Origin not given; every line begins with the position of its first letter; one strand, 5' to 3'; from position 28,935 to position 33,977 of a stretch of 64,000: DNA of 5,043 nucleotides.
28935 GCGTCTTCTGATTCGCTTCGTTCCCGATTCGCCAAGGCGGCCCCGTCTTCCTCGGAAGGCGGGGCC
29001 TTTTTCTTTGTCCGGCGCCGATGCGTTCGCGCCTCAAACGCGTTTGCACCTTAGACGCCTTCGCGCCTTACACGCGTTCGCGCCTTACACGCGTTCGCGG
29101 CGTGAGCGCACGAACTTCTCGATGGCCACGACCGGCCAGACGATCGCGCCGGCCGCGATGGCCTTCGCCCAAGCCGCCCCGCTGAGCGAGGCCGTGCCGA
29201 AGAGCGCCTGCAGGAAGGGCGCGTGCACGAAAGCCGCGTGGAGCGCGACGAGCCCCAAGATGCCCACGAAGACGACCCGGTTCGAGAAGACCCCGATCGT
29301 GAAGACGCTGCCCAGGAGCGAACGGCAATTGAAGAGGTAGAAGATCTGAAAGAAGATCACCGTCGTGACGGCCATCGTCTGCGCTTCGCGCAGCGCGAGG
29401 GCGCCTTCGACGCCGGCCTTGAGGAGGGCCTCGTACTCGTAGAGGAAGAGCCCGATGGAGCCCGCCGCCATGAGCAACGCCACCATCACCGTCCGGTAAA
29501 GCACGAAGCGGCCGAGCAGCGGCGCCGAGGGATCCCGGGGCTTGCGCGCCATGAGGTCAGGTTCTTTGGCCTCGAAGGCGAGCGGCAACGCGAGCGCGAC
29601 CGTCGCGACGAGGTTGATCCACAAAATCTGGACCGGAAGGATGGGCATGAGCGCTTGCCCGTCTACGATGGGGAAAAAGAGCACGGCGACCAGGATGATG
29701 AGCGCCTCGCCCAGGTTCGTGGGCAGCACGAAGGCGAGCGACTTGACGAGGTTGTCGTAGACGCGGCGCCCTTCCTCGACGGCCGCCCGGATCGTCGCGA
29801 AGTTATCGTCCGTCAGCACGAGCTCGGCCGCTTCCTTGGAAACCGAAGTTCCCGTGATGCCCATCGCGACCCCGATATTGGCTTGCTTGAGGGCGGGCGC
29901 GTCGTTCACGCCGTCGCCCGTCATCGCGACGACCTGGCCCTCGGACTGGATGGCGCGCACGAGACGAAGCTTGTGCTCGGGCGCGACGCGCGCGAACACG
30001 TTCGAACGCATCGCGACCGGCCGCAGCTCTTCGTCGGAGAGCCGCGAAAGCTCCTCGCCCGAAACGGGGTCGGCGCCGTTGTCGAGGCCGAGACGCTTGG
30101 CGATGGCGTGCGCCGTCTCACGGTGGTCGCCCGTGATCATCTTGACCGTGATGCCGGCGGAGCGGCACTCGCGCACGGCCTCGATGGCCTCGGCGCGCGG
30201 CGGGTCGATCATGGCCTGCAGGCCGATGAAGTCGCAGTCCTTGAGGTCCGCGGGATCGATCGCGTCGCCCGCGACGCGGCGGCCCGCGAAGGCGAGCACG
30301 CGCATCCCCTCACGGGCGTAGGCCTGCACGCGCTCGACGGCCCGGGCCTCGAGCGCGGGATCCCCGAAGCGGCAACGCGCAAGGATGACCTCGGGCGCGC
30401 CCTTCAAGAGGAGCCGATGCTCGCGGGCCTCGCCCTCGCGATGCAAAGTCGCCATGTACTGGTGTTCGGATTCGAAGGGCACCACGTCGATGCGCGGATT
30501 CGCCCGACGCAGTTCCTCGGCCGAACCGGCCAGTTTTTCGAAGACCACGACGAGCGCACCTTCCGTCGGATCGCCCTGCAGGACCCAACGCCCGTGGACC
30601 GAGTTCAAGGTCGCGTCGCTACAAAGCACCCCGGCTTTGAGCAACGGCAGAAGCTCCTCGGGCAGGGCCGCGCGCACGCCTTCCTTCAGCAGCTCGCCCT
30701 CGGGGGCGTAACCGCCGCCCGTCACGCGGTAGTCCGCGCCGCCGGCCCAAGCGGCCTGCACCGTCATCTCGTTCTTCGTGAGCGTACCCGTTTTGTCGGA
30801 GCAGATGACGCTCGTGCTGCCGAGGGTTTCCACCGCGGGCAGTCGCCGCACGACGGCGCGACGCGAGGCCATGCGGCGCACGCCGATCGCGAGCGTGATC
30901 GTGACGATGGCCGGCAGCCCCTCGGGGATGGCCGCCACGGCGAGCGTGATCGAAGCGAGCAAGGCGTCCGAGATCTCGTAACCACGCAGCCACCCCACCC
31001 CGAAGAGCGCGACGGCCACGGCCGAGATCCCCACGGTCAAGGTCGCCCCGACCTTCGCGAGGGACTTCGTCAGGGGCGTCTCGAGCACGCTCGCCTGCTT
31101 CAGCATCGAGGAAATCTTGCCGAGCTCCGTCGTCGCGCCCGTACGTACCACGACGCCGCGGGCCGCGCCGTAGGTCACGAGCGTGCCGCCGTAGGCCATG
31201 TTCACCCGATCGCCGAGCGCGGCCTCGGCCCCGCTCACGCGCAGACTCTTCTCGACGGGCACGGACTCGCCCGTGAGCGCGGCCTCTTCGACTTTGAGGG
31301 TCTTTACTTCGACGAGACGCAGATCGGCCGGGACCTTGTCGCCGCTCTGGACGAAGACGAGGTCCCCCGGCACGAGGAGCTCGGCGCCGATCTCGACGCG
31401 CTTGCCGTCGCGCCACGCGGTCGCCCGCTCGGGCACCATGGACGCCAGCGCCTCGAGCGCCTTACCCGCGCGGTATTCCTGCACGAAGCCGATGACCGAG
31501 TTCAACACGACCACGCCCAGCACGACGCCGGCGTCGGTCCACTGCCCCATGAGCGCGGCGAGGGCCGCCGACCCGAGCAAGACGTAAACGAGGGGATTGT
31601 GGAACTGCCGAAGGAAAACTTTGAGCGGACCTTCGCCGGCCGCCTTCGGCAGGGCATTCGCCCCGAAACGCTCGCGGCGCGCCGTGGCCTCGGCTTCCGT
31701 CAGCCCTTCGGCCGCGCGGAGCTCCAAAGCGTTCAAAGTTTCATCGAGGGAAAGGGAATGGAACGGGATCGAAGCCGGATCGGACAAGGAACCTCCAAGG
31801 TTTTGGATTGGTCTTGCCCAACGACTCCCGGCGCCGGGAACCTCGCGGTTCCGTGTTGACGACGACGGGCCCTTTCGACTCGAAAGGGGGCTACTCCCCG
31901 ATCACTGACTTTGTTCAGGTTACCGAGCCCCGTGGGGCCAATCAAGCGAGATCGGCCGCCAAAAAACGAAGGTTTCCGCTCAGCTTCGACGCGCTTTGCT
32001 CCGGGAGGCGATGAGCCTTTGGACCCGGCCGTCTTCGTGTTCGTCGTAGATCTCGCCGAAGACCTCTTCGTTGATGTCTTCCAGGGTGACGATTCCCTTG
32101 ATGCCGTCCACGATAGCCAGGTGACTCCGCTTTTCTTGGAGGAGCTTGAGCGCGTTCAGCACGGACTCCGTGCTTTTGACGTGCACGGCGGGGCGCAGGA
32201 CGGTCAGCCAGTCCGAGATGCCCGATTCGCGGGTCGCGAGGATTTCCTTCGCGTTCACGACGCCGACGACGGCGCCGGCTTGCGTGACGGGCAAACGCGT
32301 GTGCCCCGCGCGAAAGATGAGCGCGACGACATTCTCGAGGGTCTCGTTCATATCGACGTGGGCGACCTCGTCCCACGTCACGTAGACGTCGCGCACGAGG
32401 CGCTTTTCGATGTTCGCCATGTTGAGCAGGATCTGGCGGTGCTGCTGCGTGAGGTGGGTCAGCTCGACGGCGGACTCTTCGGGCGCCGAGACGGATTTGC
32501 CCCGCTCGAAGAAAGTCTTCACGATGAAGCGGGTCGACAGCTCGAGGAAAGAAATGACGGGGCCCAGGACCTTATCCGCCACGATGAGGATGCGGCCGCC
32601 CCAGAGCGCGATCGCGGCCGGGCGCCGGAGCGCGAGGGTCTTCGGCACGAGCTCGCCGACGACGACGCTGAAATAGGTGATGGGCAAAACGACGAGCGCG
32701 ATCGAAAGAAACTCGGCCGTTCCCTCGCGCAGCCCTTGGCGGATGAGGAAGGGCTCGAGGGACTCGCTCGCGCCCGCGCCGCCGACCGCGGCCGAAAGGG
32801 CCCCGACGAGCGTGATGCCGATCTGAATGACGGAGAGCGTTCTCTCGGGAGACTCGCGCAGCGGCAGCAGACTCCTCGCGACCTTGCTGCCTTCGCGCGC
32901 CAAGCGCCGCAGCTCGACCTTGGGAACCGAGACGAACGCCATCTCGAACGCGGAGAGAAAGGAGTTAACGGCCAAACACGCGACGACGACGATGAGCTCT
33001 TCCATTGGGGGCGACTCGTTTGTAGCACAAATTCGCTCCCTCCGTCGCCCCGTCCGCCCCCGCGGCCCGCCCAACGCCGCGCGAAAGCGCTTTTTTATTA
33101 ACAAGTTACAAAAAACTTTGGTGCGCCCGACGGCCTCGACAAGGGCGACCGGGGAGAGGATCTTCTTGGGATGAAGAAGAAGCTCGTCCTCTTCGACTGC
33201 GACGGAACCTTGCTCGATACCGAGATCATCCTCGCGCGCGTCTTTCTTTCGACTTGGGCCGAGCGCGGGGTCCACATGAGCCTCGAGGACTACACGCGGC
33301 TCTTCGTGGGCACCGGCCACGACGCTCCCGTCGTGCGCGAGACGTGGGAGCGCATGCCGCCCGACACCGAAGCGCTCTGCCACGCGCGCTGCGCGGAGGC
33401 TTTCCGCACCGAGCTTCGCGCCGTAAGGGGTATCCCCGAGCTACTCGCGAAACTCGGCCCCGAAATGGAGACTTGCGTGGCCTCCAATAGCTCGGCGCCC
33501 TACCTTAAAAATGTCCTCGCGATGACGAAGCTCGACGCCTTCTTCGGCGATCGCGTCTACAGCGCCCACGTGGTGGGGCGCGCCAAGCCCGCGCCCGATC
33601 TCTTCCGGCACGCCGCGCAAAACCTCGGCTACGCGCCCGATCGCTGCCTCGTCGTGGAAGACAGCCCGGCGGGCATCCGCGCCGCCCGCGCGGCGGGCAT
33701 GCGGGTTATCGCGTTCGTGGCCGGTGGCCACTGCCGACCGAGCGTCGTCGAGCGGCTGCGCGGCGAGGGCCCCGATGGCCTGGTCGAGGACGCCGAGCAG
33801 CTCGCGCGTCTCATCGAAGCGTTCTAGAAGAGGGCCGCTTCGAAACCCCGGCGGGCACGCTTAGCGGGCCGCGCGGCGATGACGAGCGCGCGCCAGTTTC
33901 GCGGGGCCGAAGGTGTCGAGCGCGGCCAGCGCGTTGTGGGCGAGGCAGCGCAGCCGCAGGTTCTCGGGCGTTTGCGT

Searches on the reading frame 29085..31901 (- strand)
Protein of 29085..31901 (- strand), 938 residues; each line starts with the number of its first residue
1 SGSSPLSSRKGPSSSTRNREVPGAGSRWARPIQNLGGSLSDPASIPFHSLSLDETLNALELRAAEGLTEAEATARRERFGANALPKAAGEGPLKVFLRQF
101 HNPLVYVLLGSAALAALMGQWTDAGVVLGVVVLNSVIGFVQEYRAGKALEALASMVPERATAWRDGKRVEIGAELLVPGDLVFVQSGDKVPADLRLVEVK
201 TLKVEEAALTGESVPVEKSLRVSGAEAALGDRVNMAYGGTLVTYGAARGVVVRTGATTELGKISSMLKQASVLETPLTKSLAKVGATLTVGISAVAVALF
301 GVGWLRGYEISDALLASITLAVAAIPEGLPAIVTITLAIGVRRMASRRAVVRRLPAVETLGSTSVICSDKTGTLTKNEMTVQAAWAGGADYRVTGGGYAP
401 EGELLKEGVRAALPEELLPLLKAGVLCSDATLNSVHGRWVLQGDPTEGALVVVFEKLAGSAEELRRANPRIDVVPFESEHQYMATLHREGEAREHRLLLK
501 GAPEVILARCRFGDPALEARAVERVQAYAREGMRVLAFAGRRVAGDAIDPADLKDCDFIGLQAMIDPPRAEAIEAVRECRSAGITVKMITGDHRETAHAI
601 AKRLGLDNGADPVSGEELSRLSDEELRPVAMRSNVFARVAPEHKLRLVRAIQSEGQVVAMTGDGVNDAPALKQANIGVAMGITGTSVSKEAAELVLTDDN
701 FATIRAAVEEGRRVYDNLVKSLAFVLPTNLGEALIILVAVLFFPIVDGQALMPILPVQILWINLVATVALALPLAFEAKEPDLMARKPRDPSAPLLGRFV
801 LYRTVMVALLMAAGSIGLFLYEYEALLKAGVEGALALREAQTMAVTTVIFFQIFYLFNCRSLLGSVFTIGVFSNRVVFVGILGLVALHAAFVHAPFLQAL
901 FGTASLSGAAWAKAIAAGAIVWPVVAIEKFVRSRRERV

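Call 16: search_protein_families(library=pfam, max_evalue=0.001, proteins=[window:29085-31901:-])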
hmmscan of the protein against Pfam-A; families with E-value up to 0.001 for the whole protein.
window:29085-31901:- (938 aa): 7 families
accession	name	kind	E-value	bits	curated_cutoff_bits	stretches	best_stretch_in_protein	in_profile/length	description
PF00122.25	E1-E2_ATPase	-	9e-50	169.1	28.1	1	154-346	1-180/181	E1-E2 ATPase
PF00689.26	Cation_ATPase_C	-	1.7e-45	155.4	27.3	1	752-931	2-175/175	Cation transporting ATPase, C-terminus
PF13246.12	Cation_ATPase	-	5.5e-22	78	21.7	1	425-511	1-89/91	Cation transport ATPase (P-type)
PF00702.32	Hydrolase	-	7.2e-20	72.6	26.4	1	365-675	3-191/191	haloacid dehalogenase-like hydrolase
PF00690.31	Cation_ATPase_N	-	2.1e-18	66.1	20.4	1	47-114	1-68/69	Cation transporter/ATPase, N-terminus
PF12710.13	HAD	-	5.9e-06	27.3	27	1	557-672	69-189/189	haloacid dehalogenase-like hydrolase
PF08282.18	Hydrolase_3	-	3.1e-05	24.3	20.9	0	651-699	199-246/255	haloacid dehalogenase-like hydrolase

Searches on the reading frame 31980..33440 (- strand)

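Call 16: search_protein_families(library=pfam, max_evalue=0.001, proteins=[window:31980-33440:-])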
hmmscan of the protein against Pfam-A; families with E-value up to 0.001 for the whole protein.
window:31980-33440:- (486 aa): 2 families
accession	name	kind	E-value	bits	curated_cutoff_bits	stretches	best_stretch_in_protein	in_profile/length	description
PF01595.25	CNNM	-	1.3e-35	123.1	28.4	1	150-336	1-173/181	Cyclin M transmembrane N-terminal domain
PF00571.33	CBS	-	1.8e-14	54.2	24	2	416-459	7-54/57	CBS domain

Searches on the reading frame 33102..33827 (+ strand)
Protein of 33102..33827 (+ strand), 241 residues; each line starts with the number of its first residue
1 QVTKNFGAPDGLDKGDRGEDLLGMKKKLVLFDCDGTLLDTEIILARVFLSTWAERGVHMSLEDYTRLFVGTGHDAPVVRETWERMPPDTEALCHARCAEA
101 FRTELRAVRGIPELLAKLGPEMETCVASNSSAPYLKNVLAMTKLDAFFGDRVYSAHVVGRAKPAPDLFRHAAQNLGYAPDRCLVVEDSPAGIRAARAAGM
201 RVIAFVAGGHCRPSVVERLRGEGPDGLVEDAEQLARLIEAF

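Call 16: search_protein_families(library=pfam, max_evalue=0.001, proteins=[window:33102-33827:+])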
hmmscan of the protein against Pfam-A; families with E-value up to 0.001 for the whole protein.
window:33102-33827:+ (241 aa): 4 families
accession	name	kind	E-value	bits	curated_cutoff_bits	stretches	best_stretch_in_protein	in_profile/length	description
PF13419.12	HAD_2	-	8.5e-25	88.3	23.8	1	29-204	1-177/178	Haloacid dehalogenase-like hydrolase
PF00702.32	Hydrolase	-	7.7e-24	85.6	26.4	1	27-199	2-191/191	haloacid dehalogenase-like hydrolase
PF13242.12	Hydrolase_like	-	2.7e-08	34.1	22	1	161-230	3-71/75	HAD-hyrolase-like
PF12710.13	HAD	-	1.7e-06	29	27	1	29-169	1-151/189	haloacid dehalogenase-like hydrolase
